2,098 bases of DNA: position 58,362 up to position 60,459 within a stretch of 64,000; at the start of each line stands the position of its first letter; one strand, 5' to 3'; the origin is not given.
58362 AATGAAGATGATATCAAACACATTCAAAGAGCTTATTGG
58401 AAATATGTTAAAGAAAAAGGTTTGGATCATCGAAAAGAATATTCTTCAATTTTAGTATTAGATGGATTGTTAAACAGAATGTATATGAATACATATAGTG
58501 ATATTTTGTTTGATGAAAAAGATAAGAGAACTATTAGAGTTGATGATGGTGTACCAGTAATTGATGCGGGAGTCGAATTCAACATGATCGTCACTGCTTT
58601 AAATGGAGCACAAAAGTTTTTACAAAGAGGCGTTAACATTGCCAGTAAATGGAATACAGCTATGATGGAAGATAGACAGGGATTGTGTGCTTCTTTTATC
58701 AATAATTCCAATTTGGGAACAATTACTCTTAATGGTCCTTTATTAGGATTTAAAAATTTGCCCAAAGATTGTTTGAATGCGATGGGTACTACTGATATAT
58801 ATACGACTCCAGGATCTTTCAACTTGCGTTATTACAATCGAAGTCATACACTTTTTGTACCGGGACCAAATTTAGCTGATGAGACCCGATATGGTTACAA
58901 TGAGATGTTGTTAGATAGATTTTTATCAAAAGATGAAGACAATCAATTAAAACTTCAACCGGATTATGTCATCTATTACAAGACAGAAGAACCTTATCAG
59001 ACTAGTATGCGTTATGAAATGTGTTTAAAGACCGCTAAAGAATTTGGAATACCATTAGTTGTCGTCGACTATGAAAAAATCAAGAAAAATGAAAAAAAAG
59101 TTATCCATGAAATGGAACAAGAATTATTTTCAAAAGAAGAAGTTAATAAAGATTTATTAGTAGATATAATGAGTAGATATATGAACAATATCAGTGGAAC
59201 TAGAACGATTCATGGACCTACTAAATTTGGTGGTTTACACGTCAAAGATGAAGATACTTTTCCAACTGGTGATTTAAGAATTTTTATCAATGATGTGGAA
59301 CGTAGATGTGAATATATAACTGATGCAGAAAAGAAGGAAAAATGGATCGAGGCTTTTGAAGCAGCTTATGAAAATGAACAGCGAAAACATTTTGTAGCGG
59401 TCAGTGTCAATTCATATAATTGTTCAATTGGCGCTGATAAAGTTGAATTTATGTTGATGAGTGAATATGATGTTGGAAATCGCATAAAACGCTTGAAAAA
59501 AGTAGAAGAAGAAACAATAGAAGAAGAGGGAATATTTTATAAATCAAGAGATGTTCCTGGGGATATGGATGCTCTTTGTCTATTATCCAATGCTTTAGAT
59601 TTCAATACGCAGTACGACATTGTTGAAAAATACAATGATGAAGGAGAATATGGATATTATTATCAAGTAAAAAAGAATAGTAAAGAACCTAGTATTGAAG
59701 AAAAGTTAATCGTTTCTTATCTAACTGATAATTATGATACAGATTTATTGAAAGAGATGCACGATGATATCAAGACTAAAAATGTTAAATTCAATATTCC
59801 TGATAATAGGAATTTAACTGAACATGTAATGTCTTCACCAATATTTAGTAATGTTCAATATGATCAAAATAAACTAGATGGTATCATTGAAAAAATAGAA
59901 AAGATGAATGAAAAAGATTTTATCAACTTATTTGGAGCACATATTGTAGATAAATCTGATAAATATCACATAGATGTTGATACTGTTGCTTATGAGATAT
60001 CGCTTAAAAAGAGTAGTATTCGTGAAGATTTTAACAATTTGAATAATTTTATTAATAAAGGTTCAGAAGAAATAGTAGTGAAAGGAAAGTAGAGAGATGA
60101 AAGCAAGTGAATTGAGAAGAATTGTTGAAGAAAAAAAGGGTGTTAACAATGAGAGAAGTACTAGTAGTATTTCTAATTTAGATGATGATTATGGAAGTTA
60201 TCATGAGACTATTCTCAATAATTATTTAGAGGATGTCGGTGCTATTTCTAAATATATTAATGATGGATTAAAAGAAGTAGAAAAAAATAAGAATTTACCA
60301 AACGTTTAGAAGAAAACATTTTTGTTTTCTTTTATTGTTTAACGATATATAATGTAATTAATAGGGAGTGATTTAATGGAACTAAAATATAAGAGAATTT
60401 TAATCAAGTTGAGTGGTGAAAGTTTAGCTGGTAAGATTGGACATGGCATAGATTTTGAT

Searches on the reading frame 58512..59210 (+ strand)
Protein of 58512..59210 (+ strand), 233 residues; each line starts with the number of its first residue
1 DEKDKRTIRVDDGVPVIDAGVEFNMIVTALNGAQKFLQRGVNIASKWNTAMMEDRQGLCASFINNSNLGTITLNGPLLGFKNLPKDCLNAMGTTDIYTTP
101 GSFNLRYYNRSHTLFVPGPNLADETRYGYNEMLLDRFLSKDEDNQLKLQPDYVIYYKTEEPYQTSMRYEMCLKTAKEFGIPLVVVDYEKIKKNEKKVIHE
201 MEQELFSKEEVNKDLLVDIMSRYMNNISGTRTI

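Call 80: search_solved_structures(query=A4, max_evalue=10)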
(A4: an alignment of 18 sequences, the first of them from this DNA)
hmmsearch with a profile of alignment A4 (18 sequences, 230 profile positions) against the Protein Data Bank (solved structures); distinct sequences matched with E-value up to 10: 2.
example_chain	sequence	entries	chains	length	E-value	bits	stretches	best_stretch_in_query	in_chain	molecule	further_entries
4kfr_A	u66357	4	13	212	0.38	13.3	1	152-205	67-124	Genome packaging NTPase B204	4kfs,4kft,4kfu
5tdg_A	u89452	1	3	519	5.2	9.5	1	7-92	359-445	Fusion glycoprotein F0,Fibritin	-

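Call 81: search_protein_families(library=pfam, alignment_id=A4, max_evalue=1)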
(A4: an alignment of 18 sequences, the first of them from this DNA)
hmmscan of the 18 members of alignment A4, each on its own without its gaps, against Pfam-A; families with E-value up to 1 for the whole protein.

A. member 1, seq(233 aa): 2 families
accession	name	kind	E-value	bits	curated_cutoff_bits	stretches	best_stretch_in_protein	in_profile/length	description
PF00143.24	Interferon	-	0.012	16.2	26.8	1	169-207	25-64/160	Interferon alpha/beta domain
PF09232.15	Caenor_Her-1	-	0.049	14.2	20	1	168-214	6-51/132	Caenorhabditis elegans Her-1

B. families by the number of members that match (of 18 scanned): 19 families
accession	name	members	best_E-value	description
PF00143.24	Interferon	1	0.012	Interferon alpha/beta domain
PF02569.21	Pantoate_ligase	1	0.018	Pantoate-beta-alanine ligase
PF03408.20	Foamy_virus_ENV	1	0.024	Foamy virus envelope protein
PF13141.11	DUF3979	1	0.025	Protein of unknown function (DUF3979)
PF05878.16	Phyto_Pns9_10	1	0.043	Phytoreovirus nonstructural protein Pns9/Pns10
PF02163.28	Peptidase_M50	1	0.044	Peptidase family M50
PF15645.12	Tox-PLDMTX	1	0.045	Dermonecrotoxin of the Papain-like fold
PF00176.29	SNF2-rel_dom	1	0.046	SNF2-related domain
PF09232.15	Caenor_Her-1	1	0.049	Caenorhabditis elegans Her-1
PF23195.1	UBQLN1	1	0.065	Ubiquilin-1-like domain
PF23992.1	Pam3_gp32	1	0.088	Phage Pam3 gp32-like protein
PF05284.17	DUF736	1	0.092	Protein of unknown function (DUF736)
PF25082.1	GIPC1_GH2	1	0.096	GIPC1-3 GH2 domain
PF05325.16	DUF730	1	0.098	Protein of unknown function (DUF730)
PF04413.22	Glycos_transf_N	1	0.15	3-Deoxy-D-manno-octulosonic-acid transferase (kdotransferase)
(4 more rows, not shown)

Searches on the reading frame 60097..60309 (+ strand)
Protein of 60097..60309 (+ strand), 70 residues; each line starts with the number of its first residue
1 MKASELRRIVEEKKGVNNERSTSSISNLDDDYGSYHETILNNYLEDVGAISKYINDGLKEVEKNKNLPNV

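Call 5: search_protein_families(library=pfam, proteins=[window:60097-60309:+], max_evalue=0.1)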
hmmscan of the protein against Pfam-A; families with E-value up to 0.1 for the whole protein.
window:60097-60309:+ (70 aa): 0 families

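Call 6: search_protein_families(library=ncbifam, proteins=[window:60097-60309:+], max_evalue=0.1)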
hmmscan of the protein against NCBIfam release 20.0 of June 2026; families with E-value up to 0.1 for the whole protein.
window:60097-60309:+ (70 aa): 0 families

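Call 11: search_protein_families(library=padloc, proteins=[window:60097-60309:+], max_evalue=0.1)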
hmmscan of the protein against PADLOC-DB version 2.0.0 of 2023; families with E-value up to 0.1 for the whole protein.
window:60097-60309:+ (70 aa): 0 families

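Call 12: search_protein_families(library=phrogs, proteins=[window:60097-60309:+], max_evalue=0.1)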
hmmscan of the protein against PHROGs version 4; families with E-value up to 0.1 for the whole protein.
window:60097-60309:+ (70 aa): 1 family
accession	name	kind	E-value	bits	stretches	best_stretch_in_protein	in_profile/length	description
phrog_27948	-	unknown function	0.099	13.6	1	17-68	76-127/182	-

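Call 34: find_homologous_proteins(query=A2, max_evalue=0.01)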
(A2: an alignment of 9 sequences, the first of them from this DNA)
Query A2 (9 sequences) (70 aa, profile of the alignment): 52 proteins with E <= 0.01 among 317 candidates.
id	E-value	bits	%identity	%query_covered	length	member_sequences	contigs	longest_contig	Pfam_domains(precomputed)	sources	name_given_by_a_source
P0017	1.0e-22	98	42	94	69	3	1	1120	-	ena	-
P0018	1.0e-21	95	23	81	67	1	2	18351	-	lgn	-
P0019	4.8e-21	93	43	50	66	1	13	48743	-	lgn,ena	-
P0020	1.0e-20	92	27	89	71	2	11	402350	-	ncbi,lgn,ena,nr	ncbi:MAG: hypothetical protein IJN90_07355 [Bacilli bacterium]|nr:hypothetical protein [Bacilli bact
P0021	2.5e-20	90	43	50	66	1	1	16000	-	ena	-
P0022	2.8e-20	90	43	53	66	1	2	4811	-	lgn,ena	-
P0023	1.0e-19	88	36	87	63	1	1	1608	-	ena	-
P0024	1.8e-19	88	36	87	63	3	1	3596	-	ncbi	-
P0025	2.3e-19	87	39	89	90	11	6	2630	-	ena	-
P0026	4.4e-19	86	100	100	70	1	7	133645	-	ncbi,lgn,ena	-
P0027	5.1e-19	86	44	94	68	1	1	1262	-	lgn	-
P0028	6.4e-19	86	42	94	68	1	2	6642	-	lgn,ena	-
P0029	7.3e-19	86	38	87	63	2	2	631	-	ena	-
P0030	7.3e-19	86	45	47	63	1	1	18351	-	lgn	-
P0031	9.5e-18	82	34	89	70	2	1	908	-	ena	-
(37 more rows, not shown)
